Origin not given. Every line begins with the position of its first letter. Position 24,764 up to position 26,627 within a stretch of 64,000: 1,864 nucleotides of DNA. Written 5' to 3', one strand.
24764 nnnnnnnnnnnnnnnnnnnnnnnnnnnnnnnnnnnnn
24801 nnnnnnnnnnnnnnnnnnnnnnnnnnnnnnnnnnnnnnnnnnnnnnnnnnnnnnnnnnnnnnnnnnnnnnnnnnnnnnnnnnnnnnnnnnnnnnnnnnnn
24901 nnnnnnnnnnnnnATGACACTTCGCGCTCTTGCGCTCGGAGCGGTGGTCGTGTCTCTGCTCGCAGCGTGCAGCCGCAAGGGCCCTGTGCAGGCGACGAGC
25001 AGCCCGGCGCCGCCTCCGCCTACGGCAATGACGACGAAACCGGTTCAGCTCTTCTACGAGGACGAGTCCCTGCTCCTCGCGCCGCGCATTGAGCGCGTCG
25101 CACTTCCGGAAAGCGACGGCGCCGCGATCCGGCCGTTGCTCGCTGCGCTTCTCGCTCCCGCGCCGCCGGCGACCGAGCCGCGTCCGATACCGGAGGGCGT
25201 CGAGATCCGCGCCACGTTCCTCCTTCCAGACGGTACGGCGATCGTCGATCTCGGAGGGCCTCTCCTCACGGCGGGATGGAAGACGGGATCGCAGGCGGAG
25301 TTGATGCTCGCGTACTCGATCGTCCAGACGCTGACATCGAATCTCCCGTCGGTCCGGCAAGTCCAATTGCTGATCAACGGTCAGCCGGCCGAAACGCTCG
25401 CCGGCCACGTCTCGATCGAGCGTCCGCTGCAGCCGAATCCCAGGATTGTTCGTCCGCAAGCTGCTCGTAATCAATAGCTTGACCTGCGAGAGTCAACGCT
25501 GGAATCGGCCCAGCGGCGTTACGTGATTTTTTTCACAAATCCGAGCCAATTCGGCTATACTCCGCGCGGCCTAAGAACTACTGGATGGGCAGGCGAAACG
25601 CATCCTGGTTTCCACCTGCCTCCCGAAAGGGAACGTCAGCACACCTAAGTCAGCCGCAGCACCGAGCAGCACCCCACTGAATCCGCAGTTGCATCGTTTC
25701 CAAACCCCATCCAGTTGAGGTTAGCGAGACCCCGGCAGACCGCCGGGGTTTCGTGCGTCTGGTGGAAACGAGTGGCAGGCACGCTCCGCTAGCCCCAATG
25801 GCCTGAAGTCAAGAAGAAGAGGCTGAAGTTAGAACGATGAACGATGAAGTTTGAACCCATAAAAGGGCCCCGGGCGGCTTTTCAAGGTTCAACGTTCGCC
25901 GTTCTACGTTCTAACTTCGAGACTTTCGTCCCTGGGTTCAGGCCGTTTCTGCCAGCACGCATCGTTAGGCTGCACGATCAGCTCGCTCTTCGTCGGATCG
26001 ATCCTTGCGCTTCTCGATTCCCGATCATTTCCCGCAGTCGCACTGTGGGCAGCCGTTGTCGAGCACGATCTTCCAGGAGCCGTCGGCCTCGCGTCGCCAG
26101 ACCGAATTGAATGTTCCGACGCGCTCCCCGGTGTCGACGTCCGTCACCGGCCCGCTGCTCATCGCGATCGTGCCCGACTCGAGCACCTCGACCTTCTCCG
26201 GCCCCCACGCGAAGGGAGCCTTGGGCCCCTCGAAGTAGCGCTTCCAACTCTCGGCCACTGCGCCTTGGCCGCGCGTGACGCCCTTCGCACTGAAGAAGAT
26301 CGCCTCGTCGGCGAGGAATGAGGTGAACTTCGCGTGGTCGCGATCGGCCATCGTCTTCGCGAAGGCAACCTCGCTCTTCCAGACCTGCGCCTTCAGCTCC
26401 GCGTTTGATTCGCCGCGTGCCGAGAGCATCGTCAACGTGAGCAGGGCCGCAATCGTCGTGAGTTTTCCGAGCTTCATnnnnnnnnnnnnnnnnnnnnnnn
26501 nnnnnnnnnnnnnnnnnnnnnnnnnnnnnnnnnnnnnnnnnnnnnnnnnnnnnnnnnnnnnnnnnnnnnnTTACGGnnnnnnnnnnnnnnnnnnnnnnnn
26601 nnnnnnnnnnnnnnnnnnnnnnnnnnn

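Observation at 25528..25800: Candidate ~185-nt structured sRNA (6S-like?) with a strong promoter and terminator, independent of the flanking genes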

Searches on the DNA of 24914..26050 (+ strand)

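Call 4: search_rna_families(source=window, start=25400, end=26050, threshold=evalue, max_evalue=10, show_alignments=4)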
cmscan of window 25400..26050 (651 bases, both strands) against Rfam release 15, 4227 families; matches with E-value up to 10: 4.
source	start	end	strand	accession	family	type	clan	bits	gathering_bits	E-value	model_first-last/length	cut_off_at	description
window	25800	25944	-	RF03974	MIR838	Gene; miRNA;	-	24.6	190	0.022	1-170/170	no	MIR838 microRNA precursor family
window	25826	25917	-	RF04173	MIR847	Gene; miRNA;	-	16.7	184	0.81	1-164/164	no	MIR847 microRNA precursor family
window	25729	25751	+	RF02701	PsrR1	Gene; sRNA;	-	15.1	42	4.8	54-77/79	no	Photosynthesis regulatory RNA1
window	25675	25794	-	RF01718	Polynucleobacter-1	Gene; sRNA;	-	11.9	37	4.9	1-141/141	no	Polynucleobacter-1 RNA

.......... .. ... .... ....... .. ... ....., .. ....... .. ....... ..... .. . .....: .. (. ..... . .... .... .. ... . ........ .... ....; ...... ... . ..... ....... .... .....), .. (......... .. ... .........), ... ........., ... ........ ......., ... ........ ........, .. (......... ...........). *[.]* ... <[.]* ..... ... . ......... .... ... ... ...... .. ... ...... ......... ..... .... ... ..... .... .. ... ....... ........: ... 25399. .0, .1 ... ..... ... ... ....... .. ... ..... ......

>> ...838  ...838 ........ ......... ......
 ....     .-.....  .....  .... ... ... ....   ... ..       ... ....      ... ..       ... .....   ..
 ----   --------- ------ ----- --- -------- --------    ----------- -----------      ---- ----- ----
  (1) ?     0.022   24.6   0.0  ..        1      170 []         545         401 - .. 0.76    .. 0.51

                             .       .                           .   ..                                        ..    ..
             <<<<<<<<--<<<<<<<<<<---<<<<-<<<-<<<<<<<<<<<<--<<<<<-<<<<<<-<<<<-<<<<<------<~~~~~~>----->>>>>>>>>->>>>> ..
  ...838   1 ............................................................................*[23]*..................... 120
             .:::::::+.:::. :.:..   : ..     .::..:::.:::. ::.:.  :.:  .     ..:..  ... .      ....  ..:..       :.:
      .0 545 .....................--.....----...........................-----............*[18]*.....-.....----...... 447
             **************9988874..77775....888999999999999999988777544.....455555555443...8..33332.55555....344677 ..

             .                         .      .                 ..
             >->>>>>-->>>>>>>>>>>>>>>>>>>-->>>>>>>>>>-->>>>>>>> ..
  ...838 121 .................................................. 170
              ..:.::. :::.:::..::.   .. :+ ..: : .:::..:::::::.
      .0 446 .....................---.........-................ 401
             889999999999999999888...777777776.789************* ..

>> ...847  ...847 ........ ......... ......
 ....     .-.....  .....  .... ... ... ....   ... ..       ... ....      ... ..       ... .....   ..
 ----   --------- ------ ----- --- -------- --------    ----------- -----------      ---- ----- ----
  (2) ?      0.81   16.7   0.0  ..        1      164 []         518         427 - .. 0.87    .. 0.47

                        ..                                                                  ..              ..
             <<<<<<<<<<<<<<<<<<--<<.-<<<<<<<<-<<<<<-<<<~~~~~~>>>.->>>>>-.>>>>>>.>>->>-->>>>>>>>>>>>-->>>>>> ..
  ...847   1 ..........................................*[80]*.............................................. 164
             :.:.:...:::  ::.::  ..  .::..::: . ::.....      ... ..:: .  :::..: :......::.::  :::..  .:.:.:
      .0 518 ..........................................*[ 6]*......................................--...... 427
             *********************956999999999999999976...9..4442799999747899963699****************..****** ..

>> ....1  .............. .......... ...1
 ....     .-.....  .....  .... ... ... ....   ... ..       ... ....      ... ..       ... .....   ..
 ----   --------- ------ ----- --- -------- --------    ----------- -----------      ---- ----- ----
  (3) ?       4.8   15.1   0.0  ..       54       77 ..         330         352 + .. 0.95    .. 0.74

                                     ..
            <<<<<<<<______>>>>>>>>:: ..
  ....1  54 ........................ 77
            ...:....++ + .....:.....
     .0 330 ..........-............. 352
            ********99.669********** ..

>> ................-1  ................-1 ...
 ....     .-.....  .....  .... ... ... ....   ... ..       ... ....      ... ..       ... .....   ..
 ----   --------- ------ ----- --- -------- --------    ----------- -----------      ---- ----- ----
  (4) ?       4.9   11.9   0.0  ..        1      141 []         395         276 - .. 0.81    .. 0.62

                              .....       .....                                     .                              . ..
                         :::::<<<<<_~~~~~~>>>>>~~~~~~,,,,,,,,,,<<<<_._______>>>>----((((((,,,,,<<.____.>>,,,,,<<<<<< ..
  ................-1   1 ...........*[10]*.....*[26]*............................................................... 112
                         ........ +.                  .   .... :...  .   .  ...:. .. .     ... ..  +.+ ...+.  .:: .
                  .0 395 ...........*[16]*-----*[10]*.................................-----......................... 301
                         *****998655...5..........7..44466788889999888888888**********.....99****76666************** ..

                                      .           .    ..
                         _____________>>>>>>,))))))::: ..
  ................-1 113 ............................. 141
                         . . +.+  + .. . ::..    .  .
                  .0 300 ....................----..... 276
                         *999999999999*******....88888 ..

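Call 68: search_rna_families(sources=[L001, L005, L007, L009, L010, L019, L022, L023, L025, L029, L043, L053, L061], threshold=gathering)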
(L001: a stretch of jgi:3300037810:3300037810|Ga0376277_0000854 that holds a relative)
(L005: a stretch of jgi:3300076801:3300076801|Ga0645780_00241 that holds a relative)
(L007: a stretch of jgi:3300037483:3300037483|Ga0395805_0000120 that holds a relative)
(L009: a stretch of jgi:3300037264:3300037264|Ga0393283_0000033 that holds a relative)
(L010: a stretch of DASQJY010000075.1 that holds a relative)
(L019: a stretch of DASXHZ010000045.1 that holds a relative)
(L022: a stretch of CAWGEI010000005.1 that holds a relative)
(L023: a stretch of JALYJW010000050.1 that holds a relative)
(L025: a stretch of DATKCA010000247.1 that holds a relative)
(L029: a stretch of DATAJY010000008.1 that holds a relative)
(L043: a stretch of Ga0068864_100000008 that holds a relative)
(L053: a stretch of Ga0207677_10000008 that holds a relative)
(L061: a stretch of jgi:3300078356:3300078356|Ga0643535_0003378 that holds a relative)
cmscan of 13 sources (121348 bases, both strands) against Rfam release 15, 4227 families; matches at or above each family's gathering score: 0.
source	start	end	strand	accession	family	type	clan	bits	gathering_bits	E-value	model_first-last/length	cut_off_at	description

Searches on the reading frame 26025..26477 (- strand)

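Call 11: search_protein_families(library=pfam, proteins=[window:26025-26477:-])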
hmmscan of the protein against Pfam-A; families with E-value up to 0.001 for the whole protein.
window:26025-26477:- (150 aa): 3 families
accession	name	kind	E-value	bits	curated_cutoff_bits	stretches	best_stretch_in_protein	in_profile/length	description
PF14534.12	DUF4440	-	2.5e-10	41.2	25.2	1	34-137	3-107/107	Domain of unknown function (DUF4440)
PF13474.12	SnoaL_3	-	9.4e-09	36.1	22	1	38-138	7-112/121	SnoaL-like domain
PF12680.13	SnoaL_2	-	0.00012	23.1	27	1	38-135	3-99/102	SnoaL-like domain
